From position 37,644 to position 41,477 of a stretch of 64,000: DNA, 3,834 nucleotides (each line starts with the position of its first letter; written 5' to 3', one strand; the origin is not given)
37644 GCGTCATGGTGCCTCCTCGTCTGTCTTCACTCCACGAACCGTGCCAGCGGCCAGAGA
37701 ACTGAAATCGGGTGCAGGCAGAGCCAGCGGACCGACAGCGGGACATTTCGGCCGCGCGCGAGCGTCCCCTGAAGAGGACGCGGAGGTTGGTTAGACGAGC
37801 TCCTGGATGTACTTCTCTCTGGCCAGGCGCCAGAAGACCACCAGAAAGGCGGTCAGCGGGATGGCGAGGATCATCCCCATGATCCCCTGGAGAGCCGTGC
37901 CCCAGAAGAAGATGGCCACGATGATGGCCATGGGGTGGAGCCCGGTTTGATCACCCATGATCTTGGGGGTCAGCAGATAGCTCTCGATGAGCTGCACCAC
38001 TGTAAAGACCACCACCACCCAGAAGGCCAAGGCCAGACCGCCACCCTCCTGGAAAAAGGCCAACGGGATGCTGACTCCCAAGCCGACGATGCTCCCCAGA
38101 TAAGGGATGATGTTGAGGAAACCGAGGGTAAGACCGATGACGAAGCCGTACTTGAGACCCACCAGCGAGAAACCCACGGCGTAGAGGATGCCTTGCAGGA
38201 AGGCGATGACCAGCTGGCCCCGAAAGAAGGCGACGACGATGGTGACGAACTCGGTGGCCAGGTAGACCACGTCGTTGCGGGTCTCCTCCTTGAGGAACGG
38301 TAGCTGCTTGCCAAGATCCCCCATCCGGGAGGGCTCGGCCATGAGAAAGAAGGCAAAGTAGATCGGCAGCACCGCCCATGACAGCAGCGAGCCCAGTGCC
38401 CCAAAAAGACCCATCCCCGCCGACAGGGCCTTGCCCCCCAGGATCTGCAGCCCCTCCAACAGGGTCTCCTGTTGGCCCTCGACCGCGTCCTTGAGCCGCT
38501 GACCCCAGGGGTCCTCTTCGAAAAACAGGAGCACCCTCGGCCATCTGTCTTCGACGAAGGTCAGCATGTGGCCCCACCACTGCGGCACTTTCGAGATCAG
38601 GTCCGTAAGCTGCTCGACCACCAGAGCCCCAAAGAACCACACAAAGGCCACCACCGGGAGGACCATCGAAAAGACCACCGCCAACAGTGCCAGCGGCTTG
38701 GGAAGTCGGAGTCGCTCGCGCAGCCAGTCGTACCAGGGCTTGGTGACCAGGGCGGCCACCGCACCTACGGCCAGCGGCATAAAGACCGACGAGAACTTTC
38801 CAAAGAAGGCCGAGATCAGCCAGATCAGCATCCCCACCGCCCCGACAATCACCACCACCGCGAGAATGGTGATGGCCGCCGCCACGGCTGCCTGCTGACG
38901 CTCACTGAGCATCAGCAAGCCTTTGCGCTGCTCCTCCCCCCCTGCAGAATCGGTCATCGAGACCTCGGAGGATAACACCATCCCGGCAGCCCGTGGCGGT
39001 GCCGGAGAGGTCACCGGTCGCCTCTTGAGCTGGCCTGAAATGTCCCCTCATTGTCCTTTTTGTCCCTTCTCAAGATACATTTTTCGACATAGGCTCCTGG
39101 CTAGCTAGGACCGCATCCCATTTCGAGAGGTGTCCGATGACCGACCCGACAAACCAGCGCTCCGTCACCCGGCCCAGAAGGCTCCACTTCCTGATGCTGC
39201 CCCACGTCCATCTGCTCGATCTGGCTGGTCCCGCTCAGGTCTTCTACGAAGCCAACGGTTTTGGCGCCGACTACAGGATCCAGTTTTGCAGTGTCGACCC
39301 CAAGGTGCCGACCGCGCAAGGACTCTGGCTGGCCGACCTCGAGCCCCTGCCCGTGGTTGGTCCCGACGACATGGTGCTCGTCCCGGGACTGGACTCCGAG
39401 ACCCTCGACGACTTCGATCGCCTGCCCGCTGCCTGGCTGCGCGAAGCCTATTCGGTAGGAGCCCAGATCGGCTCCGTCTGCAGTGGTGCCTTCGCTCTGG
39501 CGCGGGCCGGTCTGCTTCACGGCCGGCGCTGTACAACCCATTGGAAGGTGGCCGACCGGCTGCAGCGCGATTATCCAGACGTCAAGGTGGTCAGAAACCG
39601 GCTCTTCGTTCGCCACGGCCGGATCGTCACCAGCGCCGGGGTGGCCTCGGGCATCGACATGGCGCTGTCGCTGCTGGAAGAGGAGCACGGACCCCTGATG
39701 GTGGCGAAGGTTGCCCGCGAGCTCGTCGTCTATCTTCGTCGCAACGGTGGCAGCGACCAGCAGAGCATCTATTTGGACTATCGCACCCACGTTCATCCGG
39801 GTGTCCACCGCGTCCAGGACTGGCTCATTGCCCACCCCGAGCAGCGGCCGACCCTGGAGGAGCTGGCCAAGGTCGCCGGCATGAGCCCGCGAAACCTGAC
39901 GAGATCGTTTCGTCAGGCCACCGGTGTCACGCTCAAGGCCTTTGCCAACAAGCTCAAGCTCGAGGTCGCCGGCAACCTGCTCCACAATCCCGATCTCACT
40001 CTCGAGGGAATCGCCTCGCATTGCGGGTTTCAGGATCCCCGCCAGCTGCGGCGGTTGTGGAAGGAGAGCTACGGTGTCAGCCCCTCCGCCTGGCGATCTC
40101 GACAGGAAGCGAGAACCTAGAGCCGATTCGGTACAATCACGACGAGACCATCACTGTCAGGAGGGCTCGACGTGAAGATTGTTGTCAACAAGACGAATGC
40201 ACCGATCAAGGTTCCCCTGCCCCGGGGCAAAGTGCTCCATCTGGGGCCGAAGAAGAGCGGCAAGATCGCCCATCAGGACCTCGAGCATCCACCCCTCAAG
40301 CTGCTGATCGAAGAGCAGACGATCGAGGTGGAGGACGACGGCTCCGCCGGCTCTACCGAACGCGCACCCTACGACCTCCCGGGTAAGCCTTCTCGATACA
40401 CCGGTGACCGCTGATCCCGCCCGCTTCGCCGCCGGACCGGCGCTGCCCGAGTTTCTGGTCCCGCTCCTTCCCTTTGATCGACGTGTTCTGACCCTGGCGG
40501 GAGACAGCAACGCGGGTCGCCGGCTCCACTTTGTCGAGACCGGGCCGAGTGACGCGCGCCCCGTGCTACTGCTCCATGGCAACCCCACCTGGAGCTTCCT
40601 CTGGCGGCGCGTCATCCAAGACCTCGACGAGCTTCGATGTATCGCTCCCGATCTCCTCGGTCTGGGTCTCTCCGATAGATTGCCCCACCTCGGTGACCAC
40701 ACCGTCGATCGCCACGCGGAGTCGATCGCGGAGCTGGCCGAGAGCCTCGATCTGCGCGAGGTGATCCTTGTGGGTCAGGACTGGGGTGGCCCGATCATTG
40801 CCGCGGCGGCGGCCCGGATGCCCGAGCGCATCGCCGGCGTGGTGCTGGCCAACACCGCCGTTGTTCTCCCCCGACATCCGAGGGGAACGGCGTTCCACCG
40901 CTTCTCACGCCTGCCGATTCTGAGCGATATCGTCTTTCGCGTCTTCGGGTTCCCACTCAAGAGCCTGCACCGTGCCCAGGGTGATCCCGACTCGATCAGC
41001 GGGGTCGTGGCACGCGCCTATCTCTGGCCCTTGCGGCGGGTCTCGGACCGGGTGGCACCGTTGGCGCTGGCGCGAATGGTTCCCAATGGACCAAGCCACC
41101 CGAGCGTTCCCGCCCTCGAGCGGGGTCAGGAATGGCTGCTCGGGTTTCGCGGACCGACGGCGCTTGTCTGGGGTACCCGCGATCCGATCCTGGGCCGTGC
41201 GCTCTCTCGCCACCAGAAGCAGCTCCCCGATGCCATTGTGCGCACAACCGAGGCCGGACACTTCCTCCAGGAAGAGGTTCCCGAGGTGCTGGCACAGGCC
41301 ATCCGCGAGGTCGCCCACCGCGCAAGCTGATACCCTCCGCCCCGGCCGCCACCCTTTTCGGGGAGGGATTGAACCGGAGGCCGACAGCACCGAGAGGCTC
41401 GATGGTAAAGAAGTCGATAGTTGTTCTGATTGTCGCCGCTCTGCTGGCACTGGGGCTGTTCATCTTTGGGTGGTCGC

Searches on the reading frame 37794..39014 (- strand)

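Call 58: search_protein_families(library=pfam, proteins=[window:37794-39014:-], max_evalue=0.001)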
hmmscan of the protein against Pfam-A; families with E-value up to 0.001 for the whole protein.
window:37794-39014:- (407 aa): 1 family
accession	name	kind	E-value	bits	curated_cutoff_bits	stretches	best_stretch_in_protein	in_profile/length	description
PF01594.21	AI-2E_transport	-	6.2e-52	177.2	34.3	1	57-394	4-322/327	AI-2E family transporter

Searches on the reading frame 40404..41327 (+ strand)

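Call 58: search_protein_families(library=pfam, proteins=[window:40404-41327:+], max_evalue=0.001)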
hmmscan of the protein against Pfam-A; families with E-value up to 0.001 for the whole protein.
window:40404-41327:+ (308 aa): 4 families
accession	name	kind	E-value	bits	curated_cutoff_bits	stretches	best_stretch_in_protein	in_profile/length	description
PF00561.26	Abhydrolase_1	-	1.6e-28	100.4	25.8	1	53-291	2-243/245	alpha/beta hydrolase fold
PF12697.13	Abhydrolase_6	-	2e-17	65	26.3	1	54-299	1-217/217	Alpha/beta hydrolase family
PF12146.15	Hydrolase_4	-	4.2e-05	23.4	27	1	54-158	7-116/239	Serine aminopeptidase, S33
PF03096.20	Ndr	-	0.00068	18.9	23.3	0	100-151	81-132/283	Ndr family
